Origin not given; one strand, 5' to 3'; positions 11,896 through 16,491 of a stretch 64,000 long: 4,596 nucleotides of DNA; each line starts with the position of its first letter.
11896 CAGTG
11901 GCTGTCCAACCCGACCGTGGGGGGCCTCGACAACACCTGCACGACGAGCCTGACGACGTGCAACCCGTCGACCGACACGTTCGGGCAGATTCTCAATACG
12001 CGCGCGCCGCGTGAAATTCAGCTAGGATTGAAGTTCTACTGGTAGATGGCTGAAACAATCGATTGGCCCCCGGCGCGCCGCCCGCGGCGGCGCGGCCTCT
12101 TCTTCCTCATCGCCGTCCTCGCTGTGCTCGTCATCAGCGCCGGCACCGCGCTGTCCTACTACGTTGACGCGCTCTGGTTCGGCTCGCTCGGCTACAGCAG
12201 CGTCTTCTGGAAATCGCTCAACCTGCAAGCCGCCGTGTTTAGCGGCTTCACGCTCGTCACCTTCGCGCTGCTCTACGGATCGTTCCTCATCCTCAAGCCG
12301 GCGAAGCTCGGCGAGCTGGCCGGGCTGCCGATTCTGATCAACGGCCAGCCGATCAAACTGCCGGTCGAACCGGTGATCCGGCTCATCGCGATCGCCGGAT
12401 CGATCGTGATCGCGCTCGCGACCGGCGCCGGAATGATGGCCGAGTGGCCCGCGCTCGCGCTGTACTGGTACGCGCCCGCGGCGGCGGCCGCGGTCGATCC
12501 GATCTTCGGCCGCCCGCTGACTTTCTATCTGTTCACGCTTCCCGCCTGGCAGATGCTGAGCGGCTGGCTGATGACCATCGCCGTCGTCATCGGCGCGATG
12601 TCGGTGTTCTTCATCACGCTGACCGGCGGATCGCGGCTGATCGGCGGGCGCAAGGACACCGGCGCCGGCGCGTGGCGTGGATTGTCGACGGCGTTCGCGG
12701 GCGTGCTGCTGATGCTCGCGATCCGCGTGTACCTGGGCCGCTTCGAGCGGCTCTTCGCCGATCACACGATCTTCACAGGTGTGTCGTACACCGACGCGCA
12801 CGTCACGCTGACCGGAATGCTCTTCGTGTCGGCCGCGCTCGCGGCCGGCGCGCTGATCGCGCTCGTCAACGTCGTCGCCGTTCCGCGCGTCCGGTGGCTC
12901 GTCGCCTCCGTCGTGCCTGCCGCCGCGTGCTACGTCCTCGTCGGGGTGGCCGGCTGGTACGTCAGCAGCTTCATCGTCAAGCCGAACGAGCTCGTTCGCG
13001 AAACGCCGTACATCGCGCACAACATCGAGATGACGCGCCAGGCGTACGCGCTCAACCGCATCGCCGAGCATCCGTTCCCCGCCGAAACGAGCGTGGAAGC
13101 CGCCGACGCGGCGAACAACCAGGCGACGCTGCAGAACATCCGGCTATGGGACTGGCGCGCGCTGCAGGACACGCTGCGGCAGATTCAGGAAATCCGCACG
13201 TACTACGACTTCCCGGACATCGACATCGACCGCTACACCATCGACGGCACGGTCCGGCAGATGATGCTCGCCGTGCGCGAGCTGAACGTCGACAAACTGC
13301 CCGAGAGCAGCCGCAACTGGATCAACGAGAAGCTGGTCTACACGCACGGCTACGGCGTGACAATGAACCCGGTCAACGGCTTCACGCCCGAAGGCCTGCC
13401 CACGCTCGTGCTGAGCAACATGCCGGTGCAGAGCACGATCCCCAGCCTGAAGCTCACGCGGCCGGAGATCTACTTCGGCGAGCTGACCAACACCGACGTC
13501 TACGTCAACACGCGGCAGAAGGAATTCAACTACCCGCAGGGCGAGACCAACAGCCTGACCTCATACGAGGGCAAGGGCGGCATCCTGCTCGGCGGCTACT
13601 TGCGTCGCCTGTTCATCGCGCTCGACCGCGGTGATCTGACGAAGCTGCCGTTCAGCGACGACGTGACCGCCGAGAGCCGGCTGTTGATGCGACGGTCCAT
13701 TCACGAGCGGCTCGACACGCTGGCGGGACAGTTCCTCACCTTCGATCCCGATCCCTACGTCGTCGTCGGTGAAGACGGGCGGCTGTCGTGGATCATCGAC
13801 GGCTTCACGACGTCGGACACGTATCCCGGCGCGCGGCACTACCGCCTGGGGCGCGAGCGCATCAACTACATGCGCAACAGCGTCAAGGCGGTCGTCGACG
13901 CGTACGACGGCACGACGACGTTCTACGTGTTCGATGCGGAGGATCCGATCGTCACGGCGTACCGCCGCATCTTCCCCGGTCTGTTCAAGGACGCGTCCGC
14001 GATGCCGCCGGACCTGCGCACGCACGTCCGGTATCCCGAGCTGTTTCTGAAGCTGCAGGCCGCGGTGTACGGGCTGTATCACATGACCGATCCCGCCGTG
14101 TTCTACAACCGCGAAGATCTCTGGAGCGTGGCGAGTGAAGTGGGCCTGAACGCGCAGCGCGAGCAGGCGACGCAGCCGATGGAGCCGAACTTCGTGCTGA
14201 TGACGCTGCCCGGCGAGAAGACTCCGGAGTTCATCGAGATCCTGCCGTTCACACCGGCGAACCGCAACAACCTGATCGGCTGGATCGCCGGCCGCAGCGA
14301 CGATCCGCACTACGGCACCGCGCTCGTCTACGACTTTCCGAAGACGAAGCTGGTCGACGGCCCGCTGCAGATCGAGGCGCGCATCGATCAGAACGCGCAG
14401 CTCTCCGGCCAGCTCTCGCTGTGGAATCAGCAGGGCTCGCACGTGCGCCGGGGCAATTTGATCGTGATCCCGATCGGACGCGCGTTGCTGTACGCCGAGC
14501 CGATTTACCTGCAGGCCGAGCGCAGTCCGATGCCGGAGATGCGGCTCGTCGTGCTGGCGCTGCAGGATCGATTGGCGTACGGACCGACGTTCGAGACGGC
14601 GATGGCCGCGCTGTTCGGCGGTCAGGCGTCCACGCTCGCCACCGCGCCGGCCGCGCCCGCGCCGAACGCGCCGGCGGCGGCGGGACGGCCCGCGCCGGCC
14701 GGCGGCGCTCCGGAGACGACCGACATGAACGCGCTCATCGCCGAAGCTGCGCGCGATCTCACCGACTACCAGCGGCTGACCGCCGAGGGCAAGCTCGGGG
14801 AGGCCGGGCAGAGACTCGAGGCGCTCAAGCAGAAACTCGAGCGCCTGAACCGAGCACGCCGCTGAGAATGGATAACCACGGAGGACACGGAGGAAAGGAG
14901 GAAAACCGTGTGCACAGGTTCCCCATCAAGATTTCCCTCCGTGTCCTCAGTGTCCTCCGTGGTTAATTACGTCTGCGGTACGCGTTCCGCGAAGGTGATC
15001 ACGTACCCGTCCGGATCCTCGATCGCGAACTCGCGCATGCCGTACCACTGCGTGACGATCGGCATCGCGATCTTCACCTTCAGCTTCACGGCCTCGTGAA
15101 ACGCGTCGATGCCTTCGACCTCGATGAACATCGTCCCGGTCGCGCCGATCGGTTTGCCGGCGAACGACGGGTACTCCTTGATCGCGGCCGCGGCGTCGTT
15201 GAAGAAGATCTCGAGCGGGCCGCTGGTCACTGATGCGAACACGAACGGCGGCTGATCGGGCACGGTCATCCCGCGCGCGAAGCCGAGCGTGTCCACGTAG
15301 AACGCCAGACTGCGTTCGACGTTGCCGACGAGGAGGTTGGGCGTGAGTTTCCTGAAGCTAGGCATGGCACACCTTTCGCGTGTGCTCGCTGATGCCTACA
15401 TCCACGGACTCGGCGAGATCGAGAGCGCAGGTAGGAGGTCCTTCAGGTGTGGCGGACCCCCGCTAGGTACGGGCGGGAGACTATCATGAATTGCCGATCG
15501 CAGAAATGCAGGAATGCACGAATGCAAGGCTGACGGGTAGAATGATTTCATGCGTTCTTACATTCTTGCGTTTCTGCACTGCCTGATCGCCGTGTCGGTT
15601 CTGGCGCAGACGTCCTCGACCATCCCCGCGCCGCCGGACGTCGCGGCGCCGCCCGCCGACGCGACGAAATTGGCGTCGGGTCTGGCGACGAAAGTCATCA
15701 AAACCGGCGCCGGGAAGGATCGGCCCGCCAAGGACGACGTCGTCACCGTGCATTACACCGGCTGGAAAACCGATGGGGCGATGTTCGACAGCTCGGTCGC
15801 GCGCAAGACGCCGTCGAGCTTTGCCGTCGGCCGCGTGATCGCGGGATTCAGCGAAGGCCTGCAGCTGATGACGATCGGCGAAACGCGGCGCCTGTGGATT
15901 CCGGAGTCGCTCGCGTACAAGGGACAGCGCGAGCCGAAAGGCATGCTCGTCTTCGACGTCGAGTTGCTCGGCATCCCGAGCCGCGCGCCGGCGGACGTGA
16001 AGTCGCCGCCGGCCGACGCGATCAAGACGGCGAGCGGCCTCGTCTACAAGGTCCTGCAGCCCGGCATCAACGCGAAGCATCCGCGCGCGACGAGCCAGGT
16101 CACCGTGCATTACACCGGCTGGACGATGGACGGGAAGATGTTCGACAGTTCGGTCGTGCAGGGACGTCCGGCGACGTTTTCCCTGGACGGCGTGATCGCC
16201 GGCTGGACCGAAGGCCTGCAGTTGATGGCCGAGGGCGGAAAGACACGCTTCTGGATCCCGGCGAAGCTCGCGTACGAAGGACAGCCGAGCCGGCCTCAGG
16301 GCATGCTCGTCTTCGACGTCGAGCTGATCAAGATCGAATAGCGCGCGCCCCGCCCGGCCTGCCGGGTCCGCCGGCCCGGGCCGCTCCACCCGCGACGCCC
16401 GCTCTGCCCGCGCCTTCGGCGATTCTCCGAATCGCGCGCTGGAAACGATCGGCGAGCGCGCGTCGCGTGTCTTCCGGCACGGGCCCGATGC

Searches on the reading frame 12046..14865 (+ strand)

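Call 38: search_protein_families(library=pfam, proteins=[window:12046-14865:+], max_evalue=0.00001)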
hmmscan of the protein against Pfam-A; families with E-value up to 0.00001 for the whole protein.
window:12046-14865:+ (939 aa): 1 family
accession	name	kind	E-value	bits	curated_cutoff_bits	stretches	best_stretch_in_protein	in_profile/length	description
PF03699.18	UPF0182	-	6.7e-255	848.3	27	1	19-793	2-770/770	Uncharacterised protein family (UPF0182)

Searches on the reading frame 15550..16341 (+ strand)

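Call 38: search_protein_families(library=pfam, proteins=[window:15550-16341:+], max_evalue=0.00001)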
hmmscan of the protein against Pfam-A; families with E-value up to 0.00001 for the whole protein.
window:15550-16341:+ (263 aa): 1 family
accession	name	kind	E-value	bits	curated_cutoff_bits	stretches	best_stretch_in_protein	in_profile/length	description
PF00254.34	FKBP_C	-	9.5e-46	154.5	21.1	2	56-140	2-94/94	FKBP-type peptidyl-prolyl cis-trans isomerase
